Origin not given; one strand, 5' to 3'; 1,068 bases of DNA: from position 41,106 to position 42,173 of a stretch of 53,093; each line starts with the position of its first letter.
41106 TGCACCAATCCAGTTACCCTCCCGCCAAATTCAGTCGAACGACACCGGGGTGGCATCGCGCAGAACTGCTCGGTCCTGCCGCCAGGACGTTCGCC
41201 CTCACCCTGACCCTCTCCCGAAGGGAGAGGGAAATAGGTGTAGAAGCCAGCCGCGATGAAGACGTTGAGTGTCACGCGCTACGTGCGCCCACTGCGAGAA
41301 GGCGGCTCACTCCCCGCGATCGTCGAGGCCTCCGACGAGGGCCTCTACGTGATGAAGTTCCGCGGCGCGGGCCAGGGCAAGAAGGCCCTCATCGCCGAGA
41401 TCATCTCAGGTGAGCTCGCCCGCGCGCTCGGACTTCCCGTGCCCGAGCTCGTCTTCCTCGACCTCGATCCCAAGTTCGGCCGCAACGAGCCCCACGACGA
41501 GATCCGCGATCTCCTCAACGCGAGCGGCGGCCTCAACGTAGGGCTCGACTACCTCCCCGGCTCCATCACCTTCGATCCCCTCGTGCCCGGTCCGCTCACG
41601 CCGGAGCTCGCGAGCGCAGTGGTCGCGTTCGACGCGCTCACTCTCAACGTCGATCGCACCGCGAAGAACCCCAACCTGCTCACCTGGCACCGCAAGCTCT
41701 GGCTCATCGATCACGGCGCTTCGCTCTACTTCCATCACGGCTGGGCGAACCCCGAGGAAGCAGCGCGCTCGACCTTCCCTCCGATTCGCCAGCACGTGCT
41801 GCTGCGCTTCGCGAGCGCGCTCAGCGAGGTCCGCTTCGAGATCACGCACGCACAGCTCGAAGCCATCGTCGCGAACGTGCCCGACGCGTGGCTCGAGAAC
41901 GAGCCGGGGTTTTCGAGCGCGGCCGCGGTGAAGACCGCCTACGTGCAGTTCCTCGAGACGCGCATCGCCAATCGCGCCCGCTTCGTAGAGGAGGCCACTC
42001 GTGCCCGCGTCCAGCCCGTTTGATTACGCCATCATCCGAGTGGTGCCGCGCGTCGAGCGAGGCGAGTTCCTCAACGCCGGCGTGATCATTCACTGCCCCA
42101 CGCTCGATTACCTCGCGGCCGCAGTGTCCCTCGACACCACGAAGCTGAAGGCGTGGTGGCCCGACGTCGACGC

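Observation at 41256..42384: Uncharacterised two-gene module: HipA-like kinase overlapping a DUF3037 gene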

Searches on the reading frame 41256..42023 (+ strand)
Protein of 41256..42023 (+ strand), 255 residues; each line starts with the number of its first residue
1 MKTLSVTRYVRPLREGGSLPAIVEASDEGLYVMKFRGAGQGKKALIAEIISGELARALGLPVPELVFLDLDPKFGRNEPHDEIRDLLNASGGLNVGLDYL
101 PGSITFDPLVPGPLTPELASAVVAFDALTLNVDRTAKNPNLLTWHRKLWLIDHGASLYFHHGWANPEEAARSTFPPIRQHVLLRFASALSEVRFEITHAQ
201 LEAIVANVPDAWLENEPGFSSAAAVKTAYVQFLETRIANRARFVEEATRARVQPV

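Call 3: search_protein_families(library=pfam, proteins=[window:41256-42023:+], max_evalue=1)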
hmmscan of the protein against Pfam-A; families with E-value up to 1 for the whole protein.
window:41256-42023:+ (255 aa): 2 families
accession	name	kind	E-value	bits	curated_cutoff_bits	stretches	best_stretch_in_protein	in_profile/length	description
PF20613.4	HipA_2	-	1.4e-21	77.3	27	1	9-231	4-225/240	HipA-like kinase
PF01874.21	CitG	-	0.014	15.5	27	1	151-244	157-253/284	ATP:dephospho-CoA triphosphoribosyl transferase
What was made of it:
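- Closest known: Canonical HipBA. Different: There is no HipA_C, HipA_N or Couple_hipA Pfam hit at E<=1 (call 3).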

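Call 4: search_protein_families(library=ncbifam, proteins=[window:41256-42023:+], max_evalue=1)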
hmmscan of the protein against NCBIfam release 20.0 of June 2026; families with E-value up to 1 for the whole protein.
window:41256-42023:+ (255 aa): 0 families

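Call 5: search_protein_families(library=padloc, proteins=[window:41256-42023:+], max_evalue=1)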
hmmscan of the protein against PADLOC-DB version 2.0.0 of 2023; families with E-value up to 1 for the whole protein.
window:41256-42023:+ (255 aa): 1 family
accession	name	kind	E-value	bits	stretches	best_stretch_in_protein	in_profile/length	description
PDLC04766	PDC-M66A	-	4e-25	86.5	1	2-247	11-265/270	-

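Call 21: find_homologous_proteins(query=window:41256-42020:+, max_evalue=0.001)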
Query window:41256-42020:+ (255 aa): 8000 proteins with E <= 0.001 among 8000 candidates; the best 120 are listed.
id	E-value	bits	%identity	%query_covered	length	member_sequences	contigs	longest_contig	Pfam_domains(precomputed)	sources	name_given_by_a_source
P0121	4.6e-150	516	91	100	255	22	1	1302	PF20613.5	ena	-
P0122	1.5e-137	475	84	100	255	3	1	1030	PF20613.5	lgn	-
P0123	1.6e-133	462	81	100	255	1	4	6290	PF20613.5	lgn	-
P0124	1.1e-131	456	79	100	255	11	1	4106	PF20613.5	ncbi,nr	ncbi:MAG: aminotransferase class I and II [Archangium sp.]|nr:aminotransferase class I and II [Archa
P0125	1.1e-130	453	78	100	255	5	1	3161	PF20613.5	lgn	-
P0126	5.4e-126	437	76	100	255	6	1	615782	PF20613.5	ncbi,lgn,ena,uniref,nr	ncbi:MAG: aminotransferase class I and II [Archangium gephyra]|uniref:Aminotransferase class I and I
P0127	1.2e-125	436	77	99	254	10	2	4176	PF20613.5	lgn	-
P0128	1.5e-123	429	75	100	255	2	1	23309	PF20613.5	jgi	jgi:hypothetical protein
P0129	1.8e-123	429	76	100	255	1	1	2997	PF20613.5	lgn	-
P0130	3.6e-123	428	76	100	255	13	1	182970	PF20613.5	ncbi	-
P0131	2.3e-122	425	75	99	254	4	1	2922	PF20613.5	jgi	-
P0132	8.2e-122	424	74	99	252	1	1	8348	PF20613.5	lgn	-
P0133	2.0e-121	422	75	99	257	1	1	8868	PF20613.5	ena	-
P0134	4.4e-120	418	81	89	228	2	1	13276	PF20613.5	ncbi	ncbi:MAG: HipA family kinase, partial [Myxococcota bacterium]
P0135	3.8e-117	408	71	100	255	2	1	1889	PF20613.5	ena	-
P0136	5.4e-117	408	72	100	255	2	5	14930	PF20613.5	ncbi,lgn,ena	-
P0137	1.4e-116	406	73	98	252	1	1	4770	PF20613.5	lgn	-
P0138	5.2e-116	405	72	99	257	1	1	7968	PF20613.5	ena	-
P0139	1.0e-115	404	70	100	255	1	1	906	PF20613.5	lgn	-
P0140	1.4e-115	403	71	100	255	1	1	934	PF20613.5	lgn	-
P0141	9.3e-106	371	65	100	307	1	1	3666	PF20613.5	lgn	-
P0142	3.3e-100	353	64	100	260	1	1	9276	PF20613.5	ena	-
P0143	3.6e-98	346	64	100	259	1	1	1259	PF20613.5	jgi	jgi:hypothetical protein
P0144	1.0e-96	341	64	100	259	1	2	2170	PF20613.5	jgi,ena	jgi:hypothetical protein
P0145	1.3e-96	341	64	100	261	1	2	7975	PF20613.5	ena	-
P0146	1.4e-96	341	63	100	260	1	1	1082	PF20613.5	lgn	-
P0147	1.4e-96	341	64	100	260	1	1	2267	PF20613.5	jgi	jgi:hypothetical protein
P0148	3.2e-96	340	62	100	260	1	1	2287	PF20613.5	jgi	jgi:hypothetical protein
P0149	4.6e-96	339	60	98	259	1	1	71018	PF20613.5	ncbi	-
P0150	4.9e-96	339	62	98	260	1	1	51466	PF20613.5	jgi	jgi:hypothetical protein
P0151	6.9e-96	339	64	100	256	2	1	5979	PF20613.5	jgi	-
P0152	8.6e-96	338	62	98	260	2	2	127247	PF20613.5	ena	-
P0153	1.4e-95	338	64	100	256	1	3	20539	PF20613.5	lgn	-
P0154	1.8e-95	337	62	100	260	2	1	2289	PF20613.5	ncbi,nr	ncbi:MAG: aminotransferase class I and II [Myxococcaceae bacterium]|nr:aminotransferase class I and 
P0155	2.8e-95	337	64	100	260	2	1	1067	PF20613.5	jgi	jgi:hypothetical protein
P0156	3.8e-95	336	62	98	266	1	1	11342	PF20613.5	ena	-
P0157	4.2e-95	336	62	98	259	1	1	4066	PF20613.5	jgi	jgi:hypothetical protein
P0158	4.9e-95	336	63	100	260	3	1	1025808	PF20613.5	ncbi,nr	ncbi:aminotransferase class I and II [Myxococcaceae bacterium JPH2]|nr:aminotransferase class I and 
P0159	6.8e-95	335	65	100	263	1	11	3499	PF20613.5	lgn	-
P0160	9.1e-95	335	63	98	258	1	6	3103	PF20613.5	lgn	-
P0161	1.9e-94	334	62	98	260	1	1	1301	PF20613.5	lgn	-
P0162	2.3e-94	334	60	100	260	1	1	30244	PF20613.5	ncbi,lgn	ncbi:MAG: HipA family kinase [Pyrinomonadaceae bacterium]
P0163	2.3e-94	334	61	98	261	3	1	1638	PF20613.5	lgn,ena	-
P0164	2.3e-94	334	63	98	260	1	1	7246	PF20613.5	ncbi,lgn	-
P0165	2.7e-94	333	60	99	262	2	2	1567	PF20613.5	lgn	-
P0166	3.7e-94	333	60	100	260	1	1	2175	PF20613.5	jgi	-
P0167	8.0e-94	332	61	98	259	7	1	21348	PF20613.5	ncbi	ncbi:MAG: HipA family kinase [Anaeromyxobacteraceae bacterium]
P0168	1.1e-93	331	61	100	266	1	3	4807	PF20613.5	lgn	-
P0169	1.2e-93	331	61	100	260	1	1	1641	PF20613.5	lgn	-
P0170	1.5e-93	331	60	98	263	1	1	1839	PF20613.5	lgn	-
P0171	1.8e-93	331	61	100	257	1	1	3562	PF20613.5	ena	-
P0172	1.9e-93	331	62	99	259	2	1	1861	PF20613.5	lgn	-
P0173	2.2e-93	330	62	100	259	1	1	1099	PF20613.5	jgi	jgi:hypothetical protein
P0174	2.3e-93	330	61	100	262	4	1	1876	PF20613.5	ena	-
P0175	2.4e-93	330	62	98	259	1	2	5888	PF20613.5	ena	-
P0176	2.7e-93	330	60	100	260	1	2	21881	PF20613.5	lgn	-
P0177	2.8e-93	330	62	100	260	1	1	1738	PF20613.5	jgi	jgi:hypothetical protein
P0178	3.0e-93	330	59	100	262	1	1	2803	PF20613.5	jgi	jgi:hypothetical protein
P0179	3.2e-93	330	59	99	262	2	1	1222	PF20613.5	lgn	-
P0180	5.5e-93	329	59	100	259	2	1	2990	PF20613.5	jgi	jgi:hypothetical protein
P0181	5.8e-93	329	59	100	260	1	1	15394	PF20613.5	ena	-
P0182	6.4e-93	329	63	100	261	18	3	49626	PF20613.5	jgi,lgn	jgi:hypothetical protein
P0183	6.4e-93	329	61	99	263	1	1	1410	PF20613.5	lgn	-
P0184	7.8e-93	329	62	99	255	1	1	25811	PF20613.5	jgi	jgi:hypothetical protein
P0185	8.1e-93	329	59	100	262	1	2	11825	PF20613.5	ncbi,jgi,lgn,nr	ncbi:MAG TPA: HipA family kinase [Chloroflexia bacterium]|nr:HipA family kinase [Chloroflexia bacter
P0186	8.4e-93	329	60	98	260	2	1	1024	PF20613.5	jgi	jgi:hypothetical protein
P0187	8.5e-93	329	61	98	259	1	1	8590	PF20613.5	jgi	jgi:hypothetical protein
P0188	8.8e-93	328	62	98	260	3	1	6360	PF20613.5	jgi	jgi:hypothetical protein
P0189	9.0e-93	328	61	98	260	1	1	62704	PF20613.5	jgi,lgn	jgi:hypothetical protein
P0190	9.4e-93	328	60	100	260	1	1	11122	PF20613.5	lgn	-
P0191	9.6e-93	328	61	98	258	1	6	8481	PF20613.5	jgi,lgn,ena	-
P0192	9.8e-93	328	61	98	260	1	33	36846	PF20613.5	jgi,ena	jgi:hypothetical protein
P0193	1.1e-92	328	61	98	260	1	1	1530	PF20613.5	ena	-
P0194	1.1e-92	328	60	98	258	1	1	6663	PF20613.5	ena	-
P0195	1.3e-92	328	60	100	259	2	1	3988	PF20613.5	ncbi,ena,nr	ncbi:MAG TPA: HipA family kinase [Myxococcaceae bacterium]|nr:HipA family kinase [Myxococcaceae bact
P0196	1.5e-92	328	62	100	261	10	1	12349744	PF20613.5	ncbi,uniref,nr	ncbi:hypothetical protein CYFUS_004170 [Cystobacter fuscus]|uniref:HipA-like kinase domain-containin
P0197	1.6e-92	328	61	100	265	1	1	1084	PF20613.5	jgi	jgi:hypothetical protein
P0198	2.1e-92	327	60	96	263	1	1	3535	PF20613.5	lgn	-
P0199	2.2e-92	327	63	98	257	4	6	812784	PF20613.5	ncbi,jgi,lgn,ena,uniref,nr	ncbi:HipA family kinase [Luteimonas mephitis]|uniref:HipA family kinase n=1 Tax=Luteimonas mephitis 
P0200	2.6e-92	327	58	98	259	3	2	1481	PF20613.5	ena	-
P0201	3.0e-92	327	60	100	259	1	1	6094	PF20613.5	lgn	-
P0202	3.2e-92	327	63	99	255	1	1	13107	PF20613.5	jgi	jgi:hypothetical protein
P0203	3.6e-92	326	58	100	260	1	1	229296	PF20613.5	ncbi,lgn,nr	ncbi:MAG TPA: HipA family kinase [Chloroflexia bacterium]|nr:HipA family kinase [Chloroflexia bacter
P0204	3.9e-92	326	60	98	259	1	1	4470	PF20613.5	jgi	jgi:hypothetical protein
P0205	3.9e-92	326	62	100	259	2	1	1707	PF20613.5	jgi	-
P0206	4.0e-92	326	59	98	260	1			PF20613.5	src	-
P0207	4.3e-92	326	59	98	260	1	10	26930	PF20613.5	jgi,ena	jgi:hypothetical protein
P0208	4.5e-92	326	60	100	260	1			PF20613.5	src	-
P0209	4.9e-92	326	58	99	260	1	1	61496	PF20613.5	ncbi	ncbi:MAG TPA: HipA family kinase [Herpetosiphonaceae bacterium]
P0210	6.1e-92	326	63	100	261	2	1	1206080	PF20613.5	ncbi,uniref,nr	ncbi:aminotransferase class I and II [Myxococcus stipitatus]|uniref:HipA family kinase n=1 Tax=Myxoc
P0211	6.1e-92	326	61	100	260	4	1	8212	PF20613.5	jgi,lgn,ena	jgi:hypothetical protein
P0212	6.3e-92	326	58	99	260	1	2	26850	PF20613.5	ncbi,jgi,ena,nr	ncbi:MAG TPA: HipA family kinase [Chloroflexota bacterium]|nr:HipA family kinase [Chloroflexota bact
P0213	6.4e-92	326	60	98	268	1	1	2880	PF20613.5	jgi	-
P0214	8.5e-92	325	59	98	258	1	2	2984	PF20613.5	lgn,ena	-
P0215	9.2e-92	325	61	98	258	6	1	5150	PF20613.5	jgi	jgi:hypothetical protein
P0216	9.7e-92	325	61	98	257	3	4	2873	PF20613.5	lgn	-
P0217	9.9e-92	325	60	98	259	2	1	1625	PF20613.5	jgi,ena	-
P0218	1.1e-91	325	59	98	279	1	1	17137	PF20613.5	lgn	-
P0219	1.1e-91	325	62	99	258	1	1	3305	PF20613.5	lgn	-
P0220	1.1e-91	325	60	98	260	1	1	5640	PF20613.5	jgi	jgi:hypothetical protein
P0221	1.2e-91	325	59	100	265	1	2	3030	PF20613.5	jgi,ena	-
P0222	1.3e-91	325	62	100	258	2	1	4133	PF20613.5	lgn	-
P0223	1.3e-91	325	58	100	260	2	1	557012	PF20613.5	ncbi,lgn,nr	ncbi:MAG: hypothetical protein KatS3mg057_1471 [Herpetosiphonaceae bacterium]|nr:MAG: hypothetical p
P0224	1.3e-91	325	62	100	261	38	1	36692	PF20613.5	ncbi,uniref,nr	ncbi:HipA family kinase [Archangium sp.]|uniref:HipA family kinase n=1 Tax=Archangium sp. TaxID=1872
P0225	1.3e-91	325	60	98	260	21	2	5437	PF20613.5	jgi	jgi:hypothetical protein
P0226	1.4e-91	325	62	100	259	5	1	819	PF20613.5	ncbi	-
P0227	1.5e-91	324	60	99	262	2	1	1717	PF20613.5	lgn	-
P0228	1.5e-91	324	63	98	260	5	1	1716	PF20613.5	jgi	jgi:hypothetical protein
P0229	1.6e-91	324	60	100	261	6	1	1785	PF20613.5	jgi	jgi:hypothetical protein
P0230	1.8e-91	324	59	98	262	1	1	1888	PF20613.5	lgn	-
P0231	1.8e-91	324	60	98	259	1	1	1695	PF20613.5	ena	-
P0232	2.1e-91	324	62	98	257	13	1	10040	PF20613.5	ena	-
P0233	2.1e-91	324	60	98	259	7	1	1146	PF20613.5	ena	-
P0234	2.2e-91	324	59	98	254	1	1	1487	PF20613.5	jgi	jgi:hypothetical protein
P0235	2.6e-91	324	61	99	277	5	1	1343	PF20613.5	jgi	jgi:hypothetical protein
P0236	2.7e-91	324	60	100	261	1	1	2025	PF20613.5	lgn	-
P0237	2.9e-91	324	60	98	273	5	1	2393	PF20613.5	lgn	-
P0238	2.9e-91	323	61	98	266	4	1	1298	PF20613.5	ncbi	-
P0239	3.3e-91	323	59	99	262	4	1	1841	PF20613.5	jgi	jgi:hypothetical protein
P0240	3.4e-91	323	61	98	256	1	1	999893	PF20613.5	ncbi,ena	-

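Call 22: find_encoding_contigs(protein=window:41256-42023:+, flank=10000, max_places=6)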
Protein window:41256-42023:+ (255 aa): no gene with exactly this product is on record in the collection.
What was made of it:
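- Tried and rejected: Exact-protein look-up of the window kinase in public assemblies: not on record (call 22).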

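Call 32: search_solved_structures(query=A2, max_evalue=10, show_alignments=3)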
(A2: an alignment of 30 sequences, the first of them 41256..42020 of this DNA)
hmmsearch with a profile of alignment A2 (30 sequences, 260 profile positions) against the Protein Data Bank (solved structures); distinct sequences matched with E-value up to 10: 6.
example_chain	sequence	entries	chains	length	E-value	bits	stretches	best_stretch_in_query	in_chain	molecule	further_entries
5w4t_C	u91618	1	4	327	0.51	12.7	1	93-162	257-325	Cadherin 23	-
6px2_A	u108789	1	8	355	0.96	11.8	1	39-119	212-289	Glyceraldehyde-3-phosphate dehydrogenase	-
3n5i_A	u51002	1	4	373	1.1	11.6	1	7-55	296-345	Beta-peptidyl aminopeptidase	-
3n2w_A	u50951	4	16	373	1.1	11.6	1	7-55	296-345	Beta-peptidyl aminopeptidase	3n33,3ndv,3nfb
1fmt_A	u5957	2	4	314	1.5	11.2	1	175-222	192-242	METHIONYL-TRNA FMET FORMYLTRANSFERASE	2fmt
2b5a_A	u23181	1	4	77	1.6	11.1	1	116-162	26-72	C.BclI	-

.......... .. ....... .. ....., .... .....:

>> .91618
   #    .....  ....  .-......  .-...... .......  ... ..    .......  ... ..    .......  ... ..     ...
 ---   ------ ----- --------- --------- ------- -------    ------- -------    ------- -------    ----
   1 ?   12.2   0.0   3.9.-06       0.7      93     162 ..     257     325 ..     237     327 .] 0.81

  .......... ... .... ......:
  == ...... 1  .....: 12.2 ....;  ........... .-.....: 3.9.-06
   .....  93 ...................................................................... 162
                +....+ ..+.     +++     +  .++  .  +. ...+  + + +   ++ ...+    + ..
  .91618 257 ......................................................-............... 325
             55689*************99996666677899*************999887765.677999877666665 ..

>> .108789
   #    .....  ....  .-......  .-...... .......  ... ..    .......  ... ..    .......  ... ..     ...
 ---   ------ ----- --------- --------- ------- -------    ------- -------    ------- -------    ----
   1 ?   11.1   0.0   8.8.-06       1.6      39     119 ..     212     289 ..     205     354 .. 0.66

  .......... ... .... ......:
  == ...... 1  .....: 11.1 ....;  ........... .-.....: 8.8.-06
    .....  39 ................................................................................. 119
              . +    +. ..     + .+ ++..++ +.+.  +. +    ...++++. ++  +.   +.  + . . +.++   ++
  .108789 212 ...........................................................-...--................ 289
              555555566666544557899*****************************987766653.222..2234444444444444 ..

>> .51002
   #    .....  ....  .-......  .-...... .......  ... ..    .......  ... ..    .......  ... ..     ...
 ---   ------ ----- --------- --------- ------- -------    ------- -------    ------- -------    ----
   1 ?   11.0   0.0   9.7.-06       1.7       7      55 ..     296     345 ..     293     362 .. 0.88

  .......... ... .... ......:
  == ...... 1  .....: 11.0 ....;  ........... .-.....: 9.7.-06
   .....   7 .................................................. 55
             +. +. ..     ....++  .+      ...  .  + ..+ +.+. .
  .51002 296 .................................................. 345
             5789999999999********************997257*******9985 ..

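Call 43: predict_structure(alignment_id=A2)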
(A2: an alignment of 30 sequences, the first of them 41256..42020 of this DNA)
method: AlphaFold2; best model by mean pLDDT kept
length: 255 residues; sequences in the alignment: 30
mean_pLDDT: 79.0   pTM: 0.82
mean pLDDT of the five models: 79.0, 76.7, 76.6, 76.2, 75.5
residues with pLDDT >= 90: 81; 70-90: 115; 50-70: 27; < 50: 32
segments of 3 or more residues with pLDDT < 50: 15-17, 101-111, 140-148, 154-160
pLDDT, mean of each block of 10 residues (from residue 1): 89 57 87 70 84 88 86 81 81 82 42 76 88 67 46 49 76 87 89 92 96 89 94 92 91 72
secondary structure, 60 per line:
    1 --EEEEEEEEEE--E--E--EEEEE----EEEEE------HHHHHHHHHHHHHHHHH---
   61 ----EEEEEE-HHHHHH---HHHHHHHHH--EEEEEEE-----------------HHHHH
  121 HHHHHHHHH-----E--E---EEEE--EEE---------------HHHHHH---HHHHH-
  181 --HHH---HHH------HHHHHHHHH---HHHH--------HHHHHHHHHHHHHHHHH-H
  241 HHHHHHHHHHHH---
elements in order: E3-12 E21-25 E30-34 H41-57 E65-70 H72-77 H81-89 E92-98 H116-129 E142-145 E148-150 H166-171 H175-179 H198-206 H210-213 H222-238 H240-252
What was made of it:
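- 41355..41357 (+): Codon of Lys34 (in YVMK), the predicted ATP-contacting lysine. Its predicted partner is Glu48 (codon 41397-41399). The functional role is inferred from protein-kinase architecture in the AF2 model (call 43).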

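Call 46: fold_search(model_id=the predicted structure, library=pdb)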
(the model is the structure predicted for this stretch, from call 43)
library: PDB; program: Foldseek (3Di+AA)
matches with E <= 10: 892; with E <= 0.001: 0
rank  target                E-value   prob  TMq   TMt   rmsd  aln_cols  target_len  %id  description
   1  5yh0_G                1.4e-03  1.00  0.44  0.32   9.4       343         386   12  The structure of DrFam20C1 (released 2018-04-11)
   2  5yh0_D                1.5e-03  0.99  0.41  0.30   9.9       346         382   13  The structure of DrFam20C1 (released 2018-04-11)
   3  5yh2_D                1.7e-03  1.00  0.44  0.31  11.1       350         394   12  The structure of DrFam20C1 and hFam20A complex (released 2018-04-11)
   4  5yh2_C                2.3e-03  0.99  0.44  0.31  11.1       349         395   13  The structure of DrFam20C1 and hFam20A complex (released 2018-04-11)
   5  5yh0_C                2.7e-03  0.99  0.46  0.33  10.1       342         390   11  The structure of DrFam20C1 (released 2018-04-11)
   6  5yh0_B                3.2e-03  1.00  0.48  0.34   9.2       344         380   11  The structure of DrFam20C1 (released 2018-04-11)
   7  5yh0_F                3.2e-03  0.98  0.41  0.30  12.2       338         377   12  The structure of DrFam20C1 (released 2018-04-11)
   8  5lpz                  3.6e-03  0.91  0.33  0.30  17.7       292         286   15  Crystal structure of the BRI1 kinase domain (865-1196) in complex with ADP from Arabidopsis thaliana (released 2016-08-24)
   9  4kqa_A                4.0e-03  0.87  0.35  0.24  13.5       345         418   12  Crystal structure of the golgi casein kinase (released 2013-06-26)
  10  4bi2                  4.0e-03  0.85  0.32  0.32  16.9       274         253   14  Scaffold Focused Virtual Screening: Prospective Application to the Discovery of TTK Inhibitor (released 2013-05-22)
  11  4kqb_A                4.2e-03  0.99  0.48  0.32  10.8       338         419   11  crystal structure of the Golgi casein kinase with Mn/ADP bound (released 2013-06-26)
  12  5mrb                  4.2e-03  0.90  0.34  0.34  17.0       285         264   12  Crystal structure of human Mps1 (TTK) in complex with Cpd-5 (released 2017-07-26)
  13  4kqb_B                4.5e-03  0.99  0.44  0.30  10.8       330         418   10  crystal structure of the Golgi casein kinase with Mn/ADP bound (released 2013-06-26)
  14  6cd6_D                4.5e-03  0.77  0.29  0.28  17.6       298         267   16  Crystal Structure of the Human CAMKK1A in complex with GSK650394 (released 2018-03-07)
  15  5yh0_J                4.7e-03  0.97  0.41  0.30  11.4       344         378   12  The structure of DrFam20C1 (released 2018-04-11)
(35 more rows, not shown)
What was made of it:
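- Closest known: Atypical protein-kinase-like enzymes. Same: They are the best structural matches of the AF2 kinase model: Foldseek probability 0.99-1.0, E about 1e-3, TM 0.44-0.48 (call 46).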

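Call 47: search_dna_similar(query=window:41256-42020:+, collection=phages, mode=protein, max_evalue=0.001, max_rows=25)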
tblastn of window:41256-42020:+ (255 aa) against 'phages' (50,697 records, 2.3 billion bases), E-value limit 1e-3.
Records with a match: 2; places in all: 2; records where one place covers at least 80% of the query: 1.
Best place of each record, by identity: <60% 2.
By first word of the organism name: Escherichia 1; Klebsiella 1.
By host as written in the record: Escherichia coli C 1; Klebsiella pneumoniae 1.
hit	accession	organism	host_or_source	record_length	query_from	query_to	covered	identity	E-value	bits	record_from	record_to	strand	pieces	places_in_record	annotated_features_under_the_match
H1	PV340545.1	Escherichia phage PhiR5_1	Escherichia coli C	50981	5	216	83%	26.5%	7e-7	56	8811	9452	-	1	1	HipA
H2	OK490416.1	Klebsiella phage Kp4864-1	Klebsiella pneumoniae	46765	6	157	60%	28.6%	1e-5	52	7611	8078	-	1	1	record has no annotation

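Call 49: get_annotated_region(hit=H1, flank=4000)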
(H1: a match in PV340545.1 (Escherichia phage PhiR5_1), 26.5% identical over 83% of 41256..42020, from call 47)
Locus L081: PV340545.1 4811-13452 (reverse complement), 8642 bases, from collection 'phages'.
description: Escherichia phage PhiR5_1, complete genome.
organism: Escherichia phage PhiR5_1 (NCBI taxid 3416467)
taxonomy: Viruses
host: Escherichia coli C; source: -; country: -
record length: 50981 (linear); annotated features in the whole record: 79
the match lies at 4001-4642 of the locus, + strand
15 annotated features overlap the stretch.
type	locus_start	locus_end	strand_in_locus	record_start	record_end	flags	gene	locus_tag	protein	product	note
CDS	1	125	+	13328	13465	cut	-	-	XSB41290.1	hypothetical protein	-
CDS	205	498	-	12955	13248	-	-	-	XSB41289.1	exclusion protein Ren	exclusion protein ren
CDS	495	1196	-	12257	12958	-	-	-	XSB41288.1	DNA replication protein P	-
CDS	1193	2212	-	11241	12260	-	-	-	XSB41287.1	DNA replication protein O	-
CDS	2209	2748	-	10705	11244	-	-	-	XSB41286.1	cII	activator protein cII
CDS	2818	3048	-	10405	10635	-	-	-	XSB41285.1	Cro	transcriptional regulator cro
CDS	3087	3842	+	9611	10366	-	-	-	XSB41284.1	cI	repressor protein cI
CDS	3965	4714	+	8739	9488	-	-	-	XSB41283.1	HipA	HipA toxin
CDS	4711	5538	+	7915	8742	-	-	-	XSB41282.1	HipD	HipD antitoxin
CDS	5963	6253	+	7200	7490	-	-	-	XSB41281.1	Kil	prophage Kil protein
CDS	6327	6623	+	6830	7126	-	-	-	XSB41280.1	Gam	host-nuclease inhibitor protein Gam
CDS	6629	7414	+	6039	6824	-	-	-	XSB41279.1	Bet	recombination protein Bet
CDS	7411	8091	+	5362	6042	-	-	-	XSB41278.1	exonuclease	-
CDS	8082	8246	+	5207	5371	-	-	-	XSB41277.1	hypothetical protein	hypothetical protein orf60a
CDS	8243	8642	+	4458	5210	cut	-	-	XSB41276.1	hypothetical protein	FIG00639473: hypothetical protein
